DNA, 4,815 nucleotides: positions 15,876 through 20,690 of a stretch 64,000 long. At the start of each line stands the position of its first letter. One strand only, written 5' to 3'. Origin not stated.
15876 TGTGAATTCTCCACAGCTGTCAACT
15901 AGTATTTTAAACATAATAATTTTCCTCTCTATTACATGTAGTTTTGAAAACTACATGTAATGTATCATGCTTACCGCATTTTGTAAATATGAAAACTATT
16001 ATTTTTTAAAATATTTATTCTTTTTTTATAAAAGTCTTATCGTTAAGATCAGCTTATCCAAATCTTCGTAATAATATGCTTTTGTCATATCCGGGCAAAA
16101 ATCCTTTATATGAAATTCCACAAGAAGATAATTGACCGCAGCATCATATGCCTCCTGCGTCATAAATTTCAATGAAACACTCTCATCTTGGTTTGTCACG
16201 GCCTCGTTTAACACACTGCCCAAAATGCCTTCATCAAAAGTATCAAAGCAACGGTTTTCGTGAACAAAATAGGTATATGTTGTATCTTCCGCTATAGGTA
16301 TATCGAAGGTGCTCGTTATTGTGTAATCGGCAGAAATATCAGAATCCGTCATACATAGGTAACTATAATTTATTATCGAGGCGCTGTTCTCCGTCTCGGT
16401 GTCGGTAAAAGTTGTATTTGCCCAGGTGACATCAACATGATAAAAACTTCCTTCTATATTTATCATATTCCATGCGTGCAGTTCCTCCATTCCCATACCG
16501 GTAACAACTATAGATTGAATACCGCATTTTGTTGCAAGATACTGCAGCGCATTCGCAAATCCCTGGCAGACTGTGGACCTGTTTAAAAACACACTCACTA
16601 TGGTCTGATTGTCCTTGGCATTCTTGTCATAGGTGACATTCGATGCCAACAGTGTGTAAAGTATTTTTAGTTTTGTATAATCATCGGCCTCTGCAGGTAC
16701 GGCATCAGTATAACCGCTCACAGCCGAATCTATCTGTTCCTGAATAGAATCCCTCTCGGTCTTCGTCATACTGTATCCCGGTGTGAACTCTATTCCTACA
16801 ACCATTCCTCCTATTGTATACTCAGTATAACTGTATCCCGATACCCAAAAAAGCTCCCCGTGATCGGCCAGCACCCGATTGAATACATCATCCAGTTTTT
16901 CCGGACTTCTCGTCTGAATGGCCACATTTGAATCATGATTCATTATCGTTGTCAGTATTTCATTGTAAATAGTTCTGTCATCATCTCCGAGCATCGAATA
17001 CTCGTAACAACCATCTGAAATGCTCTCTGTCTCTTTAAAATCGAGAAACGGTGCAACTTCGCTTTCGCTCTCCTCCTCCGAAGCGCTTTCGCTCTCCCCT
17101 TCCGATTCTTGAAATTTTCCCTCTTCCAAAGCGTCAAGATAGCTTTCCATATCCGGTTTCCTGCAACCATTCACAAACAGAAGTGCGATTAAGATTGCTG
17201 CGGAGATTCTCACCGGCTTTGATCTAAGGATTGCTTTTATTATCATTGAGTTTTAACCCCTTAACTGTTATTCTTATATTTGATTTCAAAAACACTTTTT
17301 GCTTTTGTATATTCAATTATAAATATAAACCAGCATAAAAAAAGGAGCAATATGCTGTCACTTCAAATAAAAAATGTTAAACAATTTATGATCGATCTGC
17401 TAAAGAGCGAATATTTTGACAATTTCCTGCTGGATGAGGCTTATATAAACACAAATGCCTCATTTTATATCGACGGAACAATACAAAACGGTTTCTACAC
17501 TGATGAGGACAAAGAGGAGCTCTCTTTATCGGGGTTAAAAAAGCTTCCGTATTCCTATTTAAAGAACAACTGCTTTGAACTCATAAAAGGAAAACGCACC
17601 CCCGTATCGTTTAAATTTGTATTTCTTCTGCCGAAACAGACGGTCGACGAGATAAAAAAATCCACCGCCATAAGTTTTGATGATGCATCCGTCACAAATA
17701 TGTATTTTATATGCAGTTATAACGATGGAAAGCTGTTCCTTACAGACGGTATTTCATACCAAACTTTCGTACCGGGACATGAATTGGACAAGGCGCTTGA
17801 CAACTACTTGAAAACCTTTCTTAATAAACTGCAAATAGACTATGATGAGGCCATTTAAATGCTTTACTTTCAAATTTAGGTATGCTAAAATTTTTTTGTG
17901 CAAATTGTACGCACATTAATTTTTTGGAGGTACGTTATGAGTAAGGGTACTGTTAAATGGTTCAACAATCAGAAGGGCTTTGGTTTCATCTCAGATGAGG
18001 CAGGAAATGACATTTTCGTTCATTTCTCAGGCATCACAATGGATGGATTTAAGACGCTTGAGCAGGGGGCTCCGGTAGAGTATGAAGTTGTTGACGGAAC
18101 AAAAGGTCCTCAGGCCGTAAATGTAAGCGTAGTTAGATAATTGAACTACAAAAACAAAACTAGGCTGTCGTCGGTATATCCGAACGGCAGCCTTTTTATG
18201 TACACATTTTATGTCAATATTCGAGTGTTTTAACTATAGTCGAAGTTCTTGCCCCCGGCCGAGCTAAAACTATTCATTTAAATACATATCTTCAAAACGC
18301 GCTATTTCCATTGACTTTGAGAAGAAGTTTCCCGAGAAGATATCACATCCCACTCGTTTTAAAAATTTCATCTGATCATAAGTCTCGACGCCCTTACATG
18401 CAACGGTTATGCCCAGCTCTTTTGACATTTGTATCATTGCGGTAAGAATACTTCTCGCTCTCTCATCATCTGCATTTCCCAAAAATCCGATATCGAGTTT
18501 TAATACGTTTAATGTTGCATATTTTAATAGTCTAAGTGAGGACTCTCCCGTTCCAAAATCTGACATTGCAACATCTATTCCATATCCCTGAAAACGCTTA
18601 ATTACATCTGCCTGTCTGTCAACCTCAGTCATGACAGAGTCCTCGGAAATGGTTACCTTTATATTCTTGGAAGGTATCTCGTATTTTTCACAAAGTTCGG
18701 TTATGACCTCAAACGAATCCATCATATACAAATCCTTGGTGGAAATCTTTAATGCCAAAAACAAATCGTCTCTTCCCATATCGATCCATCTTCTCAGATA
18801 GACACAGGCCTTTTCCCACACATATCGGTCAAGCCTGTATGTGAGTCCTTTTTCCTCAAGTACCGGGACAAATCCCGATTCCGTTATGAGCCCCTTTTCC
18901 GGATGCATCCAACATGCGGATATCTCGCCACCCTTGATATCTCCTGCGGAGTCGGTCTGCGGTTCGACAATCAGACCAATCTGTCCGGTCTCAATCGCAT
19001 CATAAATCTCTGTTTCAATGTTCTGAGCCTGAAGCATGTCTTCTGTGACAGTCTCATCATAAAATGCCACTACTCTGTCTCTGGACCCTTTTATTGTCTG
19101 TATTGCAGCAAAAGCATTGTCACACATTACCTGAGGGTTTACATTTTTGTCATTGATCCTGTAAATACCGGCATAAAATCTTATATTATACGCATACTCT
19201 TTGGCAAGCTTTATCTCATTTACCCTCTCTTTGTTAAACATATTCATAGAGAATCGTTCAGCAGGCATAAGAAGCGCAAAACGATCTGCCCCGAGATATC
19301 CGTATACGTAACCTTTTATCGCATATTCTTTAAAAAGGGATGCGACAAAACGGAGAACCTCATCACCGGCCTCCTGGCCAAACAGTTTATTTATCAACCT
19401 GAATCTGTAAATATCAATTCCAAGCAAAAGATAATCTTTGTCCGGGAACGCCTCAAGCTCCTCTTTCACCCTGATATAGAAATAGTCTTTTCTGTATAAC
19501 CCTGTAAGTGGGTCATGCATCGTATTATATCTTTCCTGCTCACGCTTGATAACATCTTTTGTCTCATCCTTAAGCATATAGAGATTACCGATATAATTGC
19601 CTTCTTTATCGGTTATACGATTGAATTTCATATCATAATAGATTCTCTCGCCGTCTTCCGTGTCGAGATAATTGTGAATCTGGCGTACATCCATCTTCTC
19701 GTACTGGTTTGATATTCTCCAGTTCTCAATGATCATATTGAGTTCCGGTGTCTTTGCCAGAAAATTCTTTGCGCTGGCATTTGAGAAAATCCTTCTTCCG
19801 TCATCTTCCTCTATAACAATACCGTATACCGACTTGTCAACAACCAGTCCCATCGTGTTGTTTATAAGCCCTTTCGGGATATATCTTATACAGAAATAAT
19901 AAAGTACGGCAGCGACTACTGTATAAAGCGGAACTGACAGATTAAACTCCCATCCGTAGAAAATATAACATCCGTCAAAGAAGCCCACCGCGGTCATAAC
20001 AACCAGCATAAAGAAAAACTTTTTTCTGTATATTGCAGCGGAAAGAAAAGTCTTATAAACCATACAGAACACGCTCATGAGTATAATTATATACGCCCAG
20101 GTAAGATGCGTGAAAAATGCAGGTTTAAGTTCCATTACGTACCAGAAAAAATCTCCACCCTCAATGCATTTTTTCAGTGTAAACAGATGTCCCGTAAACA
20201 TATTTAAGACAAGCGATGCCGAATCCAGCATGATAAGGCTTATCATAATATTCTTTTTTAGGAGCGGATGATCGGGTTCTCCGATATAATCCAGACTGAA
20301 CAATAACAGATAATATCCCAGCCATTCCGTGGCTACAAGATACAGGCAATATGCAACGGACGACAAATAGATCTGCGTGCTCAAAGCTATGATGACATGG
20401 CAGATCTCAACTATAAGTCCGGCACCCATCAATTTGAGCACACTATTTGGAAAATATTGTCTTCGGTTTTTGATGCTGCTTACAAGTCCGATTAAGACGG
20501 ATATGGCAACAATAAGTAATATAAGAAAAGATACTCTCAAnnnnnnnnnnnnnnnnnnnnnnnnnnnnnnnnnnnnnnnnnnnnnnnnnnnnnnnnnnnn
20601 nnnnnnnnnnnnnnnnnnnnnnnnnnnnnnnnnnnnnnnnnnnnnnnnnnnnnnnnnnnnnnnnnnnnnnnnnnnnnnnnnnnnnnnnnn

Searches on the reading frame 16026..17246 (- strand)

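Call 41: search_protein_families(library=pfam, proteins=[window:16026-17246:-], max_evalue=0.00001)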
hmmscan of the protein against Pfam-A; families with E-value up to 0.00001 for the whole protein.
window:16026-17246:- (406 aa): 1 family
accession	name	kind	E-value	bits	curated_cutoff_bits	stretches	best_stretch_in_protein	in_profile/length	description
PF01841.26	Transglut_core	-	1.9e-09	38.2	23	1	185-272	10-107/108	Transglutaminase-like superfamily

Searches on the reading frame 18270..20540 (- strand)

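Call 41: search_protein_families(library=pfam, proteins=[window:18270-20540:-], max_evalue=0.00001)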
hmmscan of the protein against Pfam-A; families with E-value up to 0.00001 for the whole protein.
window:18270-20540:- (756 aa): 3 families
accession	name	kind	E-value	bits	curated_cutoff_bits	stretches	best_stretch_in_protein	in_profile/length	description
PF00563.25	EAL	-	2.8e-46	158.2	31.3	1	511-742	3-235/236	EAL domain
PF00990.26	GGDEF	-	1.9e-15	57.4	23.8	1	341-484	2-155/161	Diguanylate cyclase, GGDEF domain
PF16927.11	HisKA_7TM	-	2.6e-11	44.3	28.6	1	7-220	2-217/224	N-terminal 7TM region of histidine kinase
